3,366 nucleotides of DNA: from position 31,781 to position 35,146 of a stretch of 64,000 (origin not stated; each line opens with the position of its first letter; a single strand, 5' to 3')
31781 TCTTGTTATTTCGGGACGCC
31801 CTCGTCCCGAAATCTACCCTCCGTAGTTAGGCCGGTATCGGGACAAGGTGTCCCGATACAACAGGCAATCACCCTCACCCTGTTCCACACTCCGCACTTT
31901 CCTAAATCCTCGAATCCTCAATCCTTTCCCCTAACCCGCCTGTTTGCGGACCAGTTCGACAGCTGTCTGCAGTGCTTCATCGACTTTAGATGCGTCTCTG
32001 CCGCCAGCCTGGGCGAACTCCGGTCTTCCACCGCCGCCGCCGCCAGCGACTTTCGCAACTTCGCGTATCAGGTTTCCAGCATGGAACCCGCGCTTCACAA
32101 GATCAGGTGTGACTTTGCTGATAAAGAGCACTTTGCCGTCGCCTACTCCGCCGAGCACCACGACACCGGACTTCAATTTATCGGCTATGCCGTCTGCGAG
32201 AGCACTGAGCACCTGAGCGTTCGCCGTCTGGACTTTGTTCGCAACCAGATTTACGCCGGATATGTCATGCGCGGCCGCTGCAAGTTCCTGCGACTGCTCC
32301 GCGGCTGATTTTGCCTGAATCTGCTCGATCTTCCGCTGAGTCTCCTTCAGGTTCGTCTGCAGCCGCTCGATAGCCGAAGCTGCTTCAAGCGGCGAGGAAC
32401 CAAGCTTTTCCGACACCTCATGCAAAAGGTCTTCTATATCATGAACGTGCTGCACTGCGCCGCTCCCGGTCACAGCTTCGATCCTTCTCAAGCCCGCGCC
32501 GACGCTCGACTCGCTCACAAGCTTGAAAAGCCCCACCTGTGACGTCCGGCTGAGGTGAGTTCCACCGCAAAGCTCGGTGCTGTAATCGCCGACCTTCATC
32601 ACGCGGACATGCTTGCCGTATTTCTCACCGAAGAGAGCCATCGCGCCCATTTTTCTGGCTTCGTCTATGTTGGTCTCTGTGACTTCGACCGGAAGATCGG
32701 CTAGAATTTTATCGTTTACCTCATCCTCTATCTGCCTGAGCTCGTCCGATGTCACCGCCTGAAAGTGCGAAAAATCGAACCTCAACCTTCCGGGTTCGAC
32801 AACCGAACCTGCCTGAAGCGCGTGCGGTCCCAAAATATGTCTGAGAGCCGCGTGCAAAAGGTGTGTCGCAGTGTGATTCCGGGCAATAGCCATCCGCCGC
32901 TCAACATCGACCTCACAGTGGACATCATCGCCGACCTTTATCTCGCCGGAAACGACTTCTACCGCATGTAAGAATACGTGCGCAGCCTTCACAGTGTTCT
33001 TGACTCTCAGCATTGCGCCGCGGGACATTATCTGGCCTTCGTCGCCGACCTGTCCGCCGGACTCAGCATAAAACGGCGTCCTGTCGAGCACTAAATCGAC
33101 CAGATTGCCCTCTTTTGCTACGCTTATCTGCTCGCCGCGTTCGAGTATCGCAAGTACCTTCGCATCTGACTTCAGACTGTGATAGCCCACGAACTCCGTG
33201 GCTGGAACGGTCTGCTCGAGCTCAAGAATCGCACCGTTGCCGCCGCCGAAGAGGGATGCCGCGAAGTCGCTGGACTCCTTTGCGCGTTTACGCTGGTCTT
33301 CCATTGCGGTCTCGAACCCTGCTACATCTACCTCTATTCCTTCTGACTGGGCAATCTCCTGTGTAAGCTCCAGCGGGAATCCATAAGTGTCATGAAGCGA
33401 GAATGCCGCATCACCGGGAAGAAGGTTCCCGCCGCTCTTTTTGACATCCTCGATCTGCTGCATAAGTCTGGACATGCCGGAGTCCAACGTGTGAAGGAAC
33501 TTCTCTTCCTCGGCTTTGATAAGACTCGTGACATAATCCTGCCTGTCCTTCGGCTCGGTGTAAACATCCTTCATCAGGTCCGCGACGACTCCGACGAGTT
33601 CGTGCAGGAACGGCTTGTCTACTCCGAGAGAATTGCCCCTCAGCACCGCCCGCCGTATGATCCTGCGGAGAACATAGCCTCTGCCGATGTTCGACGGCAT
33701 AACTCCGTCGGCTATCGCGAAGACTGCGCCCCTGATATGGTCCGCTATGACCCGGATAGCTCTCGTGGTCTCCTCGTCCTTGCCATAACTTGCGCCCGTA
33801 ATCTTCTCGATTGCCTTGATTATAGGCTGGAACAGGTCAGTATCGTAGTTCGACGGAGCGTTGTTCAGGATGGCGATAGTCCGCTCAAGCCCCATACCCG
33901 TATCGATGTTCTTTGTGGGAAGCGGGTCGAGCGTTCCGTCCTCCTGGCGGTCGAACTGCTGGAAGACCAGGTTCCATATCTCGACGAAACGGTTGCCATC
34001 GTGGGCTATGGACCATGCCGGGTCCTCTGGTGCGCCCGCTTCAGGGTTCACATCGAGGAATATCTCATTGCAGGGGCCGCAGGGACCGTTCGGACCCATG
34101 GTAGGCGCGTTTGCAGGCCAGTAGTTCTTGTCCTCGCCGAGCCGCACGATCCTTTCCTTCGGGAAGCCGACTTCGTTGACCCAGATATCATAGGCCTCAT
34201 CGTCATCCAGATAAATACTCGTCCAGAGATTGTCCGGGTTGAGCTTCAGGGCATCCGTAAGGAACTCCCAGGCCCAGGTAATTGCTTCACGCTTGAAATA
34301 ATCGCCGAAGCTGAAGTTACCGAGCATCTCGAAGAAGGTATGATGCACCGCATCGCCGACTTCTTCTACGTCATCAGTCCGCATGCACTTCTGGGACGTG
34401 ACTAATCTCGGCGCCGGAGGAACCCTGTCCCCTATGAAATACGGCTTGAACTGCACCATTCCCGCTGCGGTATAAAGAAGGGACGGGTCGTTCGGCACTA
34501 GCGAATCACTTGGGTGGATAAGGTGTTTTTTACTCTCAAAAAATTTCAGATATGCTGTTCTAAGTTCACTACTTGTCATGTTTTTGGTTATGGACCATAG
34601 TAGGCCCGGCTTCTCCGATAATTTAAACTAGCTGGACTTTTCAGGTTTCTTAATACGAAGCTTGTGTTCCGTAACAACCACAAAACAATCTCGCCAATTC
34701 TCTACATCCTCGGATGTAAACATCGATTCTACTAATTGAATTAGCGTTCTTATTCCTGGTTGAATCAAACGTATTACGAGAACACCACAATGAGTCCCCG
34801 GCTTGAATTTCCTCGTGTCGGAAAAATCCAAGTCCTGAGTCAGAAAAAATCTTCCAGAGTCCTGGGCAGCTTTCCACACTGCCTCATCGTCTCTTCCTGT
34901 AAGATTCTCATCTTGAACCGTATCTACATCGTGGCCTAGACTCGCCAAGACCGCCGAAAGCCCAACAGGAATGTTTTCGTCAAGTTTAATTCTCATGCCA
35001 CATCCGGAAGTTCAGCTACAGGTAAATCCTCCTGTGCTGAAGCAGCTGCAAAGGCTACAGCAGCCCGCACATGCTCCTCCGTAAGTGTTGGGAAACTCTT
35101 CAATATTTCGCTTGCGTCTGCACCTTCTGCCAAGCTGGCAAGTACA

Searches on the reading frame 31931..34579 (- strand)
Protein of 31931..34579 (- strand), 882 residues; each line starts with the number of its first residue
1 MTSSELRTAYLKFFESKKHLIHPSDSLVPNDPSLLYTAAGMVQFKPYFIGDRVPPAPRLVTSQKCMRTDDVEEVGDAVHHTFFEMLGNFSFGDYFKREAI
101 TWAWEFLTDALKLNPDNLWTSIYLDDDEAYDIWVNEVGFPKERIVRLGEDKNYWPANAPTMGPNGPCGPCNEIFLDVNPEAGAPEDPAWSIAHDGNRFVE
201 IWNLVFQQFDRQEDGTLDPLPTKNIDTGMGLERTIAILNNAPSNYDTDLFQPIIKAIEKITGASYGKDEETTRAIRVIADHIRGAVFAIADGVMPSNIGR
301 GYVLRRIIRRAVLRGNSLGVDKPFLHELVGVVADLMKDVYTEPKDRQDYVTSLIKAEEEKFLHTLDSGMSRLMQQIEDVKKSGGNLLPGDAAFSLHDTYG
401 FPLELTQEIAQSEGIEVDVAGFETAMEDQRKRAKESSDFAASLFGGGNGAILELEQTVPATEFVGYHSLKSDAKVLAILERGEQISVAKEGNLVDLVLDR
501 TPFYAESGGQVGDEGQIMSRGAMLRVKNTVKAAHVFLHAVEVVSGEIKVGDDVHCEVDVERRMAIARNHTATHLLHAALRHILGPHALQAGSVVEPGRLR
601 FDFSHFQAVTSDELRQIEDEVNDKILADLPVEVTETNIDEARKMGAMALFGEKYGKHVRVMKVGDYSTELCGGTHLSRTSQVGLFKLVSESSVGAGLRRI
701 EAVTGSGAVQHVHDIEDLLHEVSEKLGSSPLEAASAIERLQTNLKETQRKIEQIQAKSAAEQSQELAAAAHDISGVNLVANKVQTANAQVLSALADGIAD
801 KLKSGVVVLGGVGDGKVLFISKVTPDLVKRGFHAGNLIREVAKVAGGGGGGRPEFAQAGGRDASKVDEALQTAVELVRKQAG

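Call 10: search_protein_families(library=pfam, proteins=[window:31931-34579:-])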
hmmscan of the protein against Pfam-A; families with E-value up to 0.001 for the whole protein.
window:31931-34579:- (882 aa): 3 families
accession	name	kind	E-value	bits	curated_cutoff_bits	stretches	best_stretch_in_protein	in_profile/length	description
PF01411.24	tRNA-synt_2c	-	5e-202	672.7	30.3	1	5-560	1-551/552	tRNA synthetases class II (A)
PF07973.19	tRNA_SAD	-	9.2e-18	64.4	24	1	658-701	1-44/44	Threonyl and Alanyl tRNA synthetase second additional domain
PF02272.25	DHHA1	-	1.3e-17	64.6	25.9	1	776-878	2-101/102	DHHA1 domain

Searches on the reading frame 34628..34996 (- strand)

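Call 74: search_protein_families(library=pfam, proteins=[window:34628-34996:-])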
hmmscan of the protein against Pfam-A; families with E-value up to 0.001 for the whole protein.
window:34628-34996:- (122 aa): 2 families
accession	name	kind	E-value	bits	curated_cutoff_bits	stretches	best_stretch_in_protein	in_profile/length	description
PF18480.7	DUF5615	-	6.5e-22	77.9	23.8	1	1-110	1-109/110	Domain of unknown function (DUF5615)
PF18478.7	PIN_10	-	2e-05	25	26.2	1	1-61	1-65/84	PIN like domain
